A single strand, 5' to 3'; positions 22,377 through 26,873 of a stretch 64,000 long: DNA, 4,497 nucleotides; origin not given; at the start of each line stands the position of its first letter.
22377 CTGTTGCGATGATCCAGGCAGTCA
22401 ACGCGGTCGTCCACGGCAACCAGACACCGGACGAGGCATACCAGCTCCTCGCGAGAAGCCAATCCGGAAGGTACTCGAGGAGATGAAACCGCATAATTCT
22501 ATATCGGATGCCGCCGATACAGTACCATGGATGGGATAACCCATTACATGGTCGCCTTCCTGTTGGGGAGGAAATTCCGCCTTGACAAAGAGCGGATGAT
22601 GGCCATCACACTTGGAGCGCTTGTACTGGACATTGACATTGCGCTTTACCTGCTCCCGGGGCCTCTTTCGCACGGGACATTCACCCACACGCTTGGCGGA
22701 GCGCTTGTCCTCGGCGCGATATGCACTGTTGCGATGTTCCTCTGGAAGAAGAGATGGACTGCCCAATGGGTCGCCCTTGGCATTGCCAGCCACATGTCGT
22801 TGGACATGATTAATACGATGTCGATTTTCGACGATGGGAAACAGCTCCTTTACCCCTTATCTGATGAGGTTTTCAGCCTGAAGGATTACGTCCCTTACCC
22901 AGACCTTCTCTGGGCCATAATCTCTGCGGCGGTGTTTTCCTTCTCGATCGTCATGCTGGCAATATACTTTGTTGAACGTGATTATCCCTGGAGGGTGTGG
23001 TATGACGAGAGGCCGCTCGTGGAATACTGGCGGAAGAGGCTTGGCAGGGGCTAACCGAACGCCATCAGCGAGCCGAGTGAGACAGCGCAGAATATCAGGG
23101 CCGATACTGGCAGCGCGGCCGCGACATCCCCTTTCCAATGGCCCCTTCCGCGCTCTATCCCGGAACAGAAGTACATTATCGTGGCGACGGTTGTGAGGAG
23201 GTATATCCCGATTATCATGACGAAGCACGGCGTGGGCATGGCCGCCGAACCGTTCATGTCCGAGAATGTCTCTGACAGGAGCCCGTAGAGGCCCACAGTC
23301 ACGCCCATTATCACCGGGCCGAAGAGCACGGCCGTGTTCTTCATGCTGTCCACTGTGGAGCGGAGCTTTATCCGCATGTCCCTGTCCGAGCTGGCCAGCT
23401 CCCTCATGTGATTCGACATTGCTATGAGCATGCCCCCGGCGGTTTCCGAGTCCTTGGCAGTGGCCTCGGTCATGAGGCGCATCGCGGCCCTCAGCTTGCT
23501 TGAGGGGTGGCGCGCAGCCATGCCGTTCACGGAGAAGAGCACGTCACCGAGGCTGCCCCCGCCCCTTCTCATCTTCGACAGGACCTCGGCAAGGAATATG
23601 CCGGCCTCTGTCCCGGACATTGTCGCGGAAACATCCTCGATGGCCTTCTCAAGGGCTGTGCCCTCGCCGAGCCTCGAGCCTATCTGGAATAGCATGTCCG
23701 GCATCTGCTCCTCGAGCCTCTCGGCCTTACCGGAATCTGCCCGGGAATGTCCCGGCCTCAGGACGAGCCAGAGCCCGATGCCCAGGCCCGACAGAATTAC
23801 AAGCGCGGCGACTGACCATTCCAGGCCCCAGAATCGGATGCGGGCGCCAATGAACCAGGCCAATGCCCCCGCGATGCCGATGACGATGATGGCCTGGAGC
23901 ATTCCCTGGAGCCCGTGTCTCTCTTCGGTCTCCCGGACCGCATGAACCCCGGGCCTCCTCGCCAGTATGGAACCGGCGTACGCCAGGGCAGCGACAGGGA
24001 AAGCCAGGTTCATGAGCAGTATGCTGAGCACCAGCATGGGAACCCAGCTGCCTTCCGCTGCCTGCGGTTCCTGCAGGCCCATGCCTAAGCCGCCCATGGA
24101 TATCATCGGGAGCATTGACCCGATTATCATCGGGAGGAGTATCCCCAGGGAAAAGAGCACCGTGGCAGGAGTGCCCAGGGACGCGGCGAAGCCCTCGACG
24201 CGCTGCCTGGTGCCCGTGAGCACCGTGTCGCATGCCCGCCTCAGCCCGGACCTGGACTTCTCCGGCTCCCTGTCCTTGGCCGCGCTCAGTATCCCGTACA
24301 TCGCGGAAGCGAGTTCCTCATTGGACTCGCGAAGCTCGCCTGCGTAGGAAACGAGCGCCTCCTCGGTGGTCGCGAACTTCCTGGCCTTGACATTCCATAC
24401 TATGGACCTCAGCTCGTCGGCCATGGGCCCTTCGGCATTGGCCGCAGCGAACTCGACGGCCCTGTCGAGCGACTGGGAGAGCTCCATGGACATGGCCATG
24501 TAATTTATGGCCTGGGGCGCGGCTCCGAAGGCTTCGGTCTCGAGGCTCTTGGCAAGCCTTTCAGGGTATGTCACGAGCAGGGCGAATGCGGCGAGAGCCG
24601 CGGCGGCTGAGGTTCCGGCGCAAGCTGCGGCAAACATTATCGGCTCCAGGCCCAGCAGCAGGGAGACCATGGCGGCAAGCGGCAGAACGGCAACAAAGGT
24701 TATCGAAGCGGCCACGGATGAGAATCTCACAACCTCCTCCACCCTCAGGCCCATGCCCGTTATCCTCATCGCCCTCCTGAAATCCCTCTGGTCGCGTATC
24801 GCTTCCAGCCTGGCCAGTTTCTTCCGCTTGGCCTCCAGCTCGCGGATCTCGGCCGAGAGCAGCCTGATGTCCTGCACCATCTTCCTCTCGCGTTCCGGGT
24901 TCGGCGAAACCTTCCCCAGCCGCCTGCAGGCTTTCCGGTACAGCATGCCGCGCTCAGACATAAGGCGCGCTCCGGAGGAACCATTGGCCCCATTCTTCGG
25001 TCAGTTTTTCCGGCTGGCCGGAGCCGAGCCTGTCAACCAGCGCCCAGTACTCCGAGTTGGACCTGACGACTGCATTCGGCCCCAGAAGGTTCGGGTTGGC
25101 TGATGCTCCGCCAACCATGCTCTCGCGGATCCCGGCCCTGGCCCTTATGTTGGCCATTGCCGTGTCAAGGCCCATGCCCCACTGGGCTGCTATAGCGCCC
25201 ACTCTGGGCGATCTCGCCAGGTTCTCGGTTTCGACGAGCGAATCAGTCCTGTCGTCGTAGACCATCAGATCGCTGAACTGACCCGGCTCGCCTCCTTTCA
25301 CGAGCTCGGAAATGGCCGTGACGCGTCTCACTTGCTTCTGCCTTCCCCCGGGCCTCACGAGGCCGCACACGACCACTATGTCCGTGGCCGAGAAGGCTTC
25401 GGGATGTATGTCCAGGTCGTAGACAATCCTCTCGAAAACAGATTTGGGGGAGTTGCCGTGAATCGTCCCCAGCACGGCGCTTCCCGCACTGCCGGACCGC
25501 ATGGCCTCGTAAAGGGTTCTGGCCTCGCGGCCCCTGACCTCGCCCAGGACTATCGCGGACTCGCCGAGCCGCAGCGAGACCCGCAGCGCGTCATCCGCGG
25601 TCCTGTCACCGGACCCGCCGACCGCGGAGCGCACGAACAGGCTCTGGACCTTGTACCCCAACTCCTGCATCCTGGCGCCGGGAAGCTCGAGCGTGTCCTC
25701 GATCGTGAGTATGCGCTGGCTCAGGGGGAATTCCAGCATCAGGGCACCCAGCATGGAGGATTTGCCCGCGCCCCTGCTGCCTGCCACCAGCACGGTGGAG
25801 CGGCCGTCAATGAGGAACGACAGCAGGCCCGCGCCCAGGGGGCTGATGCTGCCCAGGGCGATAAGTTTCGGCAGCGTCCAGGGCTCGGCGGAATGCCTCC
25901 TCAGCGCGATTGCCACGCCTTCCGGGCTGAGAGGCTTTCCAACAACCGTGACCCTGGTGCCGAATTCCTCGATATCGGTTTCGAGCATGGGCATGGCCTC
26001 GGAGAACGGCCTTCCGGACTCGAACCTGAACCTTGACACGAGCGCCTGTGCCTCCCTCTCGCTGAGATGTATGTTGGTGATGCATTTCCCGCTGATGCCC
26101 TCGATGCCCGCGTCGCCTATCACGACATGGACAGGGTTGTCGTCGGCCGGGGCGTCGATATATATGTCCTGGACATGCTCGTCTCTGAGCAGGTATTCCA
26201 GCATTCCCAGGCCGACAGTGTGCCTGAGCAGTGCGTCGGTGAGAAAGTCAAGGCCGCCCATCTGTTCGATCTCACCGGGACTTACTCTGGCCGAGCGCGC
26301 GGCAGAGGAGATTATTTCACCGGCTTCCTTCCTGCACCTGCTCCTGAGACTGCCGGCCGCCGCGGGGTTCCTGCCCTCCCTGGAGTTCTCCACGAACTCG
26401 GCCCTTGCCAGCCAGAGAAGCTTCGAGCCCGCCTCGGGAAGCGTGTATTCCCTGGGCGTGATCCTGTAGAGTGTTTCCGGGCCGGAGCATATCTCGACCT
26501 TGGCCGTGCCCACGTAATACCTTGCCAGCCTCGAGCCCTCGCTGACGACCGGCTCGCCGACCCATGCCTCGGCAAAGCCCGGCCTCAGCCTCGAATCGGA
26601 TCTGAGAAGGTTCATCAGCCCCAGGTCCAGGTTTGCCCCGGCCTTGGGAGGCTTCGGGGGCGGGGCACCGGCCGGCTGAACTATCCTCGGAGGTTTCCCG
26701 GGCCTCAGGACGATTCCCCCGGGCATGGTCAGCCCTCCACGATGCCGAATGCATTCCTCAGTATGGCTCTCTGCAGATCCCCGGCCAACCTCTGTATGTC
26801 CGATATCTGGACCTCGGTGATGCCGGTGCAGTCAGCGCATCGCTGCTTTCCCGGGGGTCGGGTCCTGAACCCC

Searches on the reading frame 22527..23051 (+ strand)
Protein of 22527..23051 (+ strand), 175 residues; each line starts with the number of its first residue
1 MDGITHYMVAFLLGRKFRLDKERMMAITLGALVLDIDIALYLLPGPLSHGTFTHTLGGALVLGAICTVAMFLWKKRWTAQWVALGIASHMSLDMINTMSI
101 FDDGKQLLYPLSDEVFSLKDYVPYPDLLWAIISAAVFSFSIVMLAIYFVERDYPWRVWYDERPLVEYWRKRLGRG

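Call 83: search_protein_families(library=pfam, proteins=[window:22527-23051:+], max_evalue=0.001)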
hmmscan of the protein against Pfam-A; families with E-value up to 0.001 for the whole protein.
window:22527-23051:+ (175 aa): 1 family
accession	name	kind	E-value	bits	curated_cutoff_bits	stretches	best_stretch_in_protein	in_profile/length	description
PF04307.19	YdjM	-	9.5e-17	61.5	29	1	1-123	1-131/176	YdjM inner membrane protein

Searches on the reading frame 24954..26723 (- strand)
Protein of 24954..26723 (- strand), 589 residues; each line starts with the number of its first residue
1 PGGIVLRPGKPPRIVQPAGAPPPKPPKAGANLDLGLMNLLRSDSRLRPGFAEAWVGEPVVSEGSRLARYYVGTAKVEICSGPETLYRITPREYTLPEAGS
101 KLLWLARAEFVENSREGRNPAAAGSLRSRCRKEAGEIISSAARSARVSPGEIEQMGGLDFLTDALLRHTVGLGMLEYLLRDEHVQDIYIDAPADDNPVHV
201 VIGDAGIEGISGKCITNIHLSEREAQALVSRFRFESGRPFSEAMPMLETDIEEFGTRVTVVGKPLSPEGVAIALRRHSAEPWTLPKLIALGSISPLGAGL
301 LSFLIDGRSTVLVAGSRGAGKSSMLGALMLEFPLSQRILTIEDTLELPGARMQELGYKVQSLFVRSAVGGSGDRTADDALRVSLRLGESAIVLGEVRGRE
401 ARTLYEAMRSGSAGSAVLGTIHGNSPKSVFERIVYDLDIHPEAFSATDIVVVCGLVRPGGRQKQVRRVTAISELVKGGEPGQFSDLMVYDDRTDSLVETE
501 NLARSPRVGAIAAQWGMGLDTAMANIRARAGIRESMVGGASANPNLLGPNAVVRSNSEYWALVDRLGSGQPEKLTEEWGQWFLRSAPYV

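Call 8: search_protein_families(library=pfam, proteins=[window:24954-26723:-], max_evalue=0.001)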
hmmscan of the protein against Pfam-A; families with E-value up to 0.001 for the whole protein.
window:24954-26723:- (589 aa): 1 family
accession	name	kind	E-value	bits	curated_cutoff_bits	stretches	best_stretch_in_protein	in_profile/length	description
PF00437.27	T2SSE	-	5.4e-20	71.8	24.9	1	224-457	56-279/370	Type II/IV secretion system protein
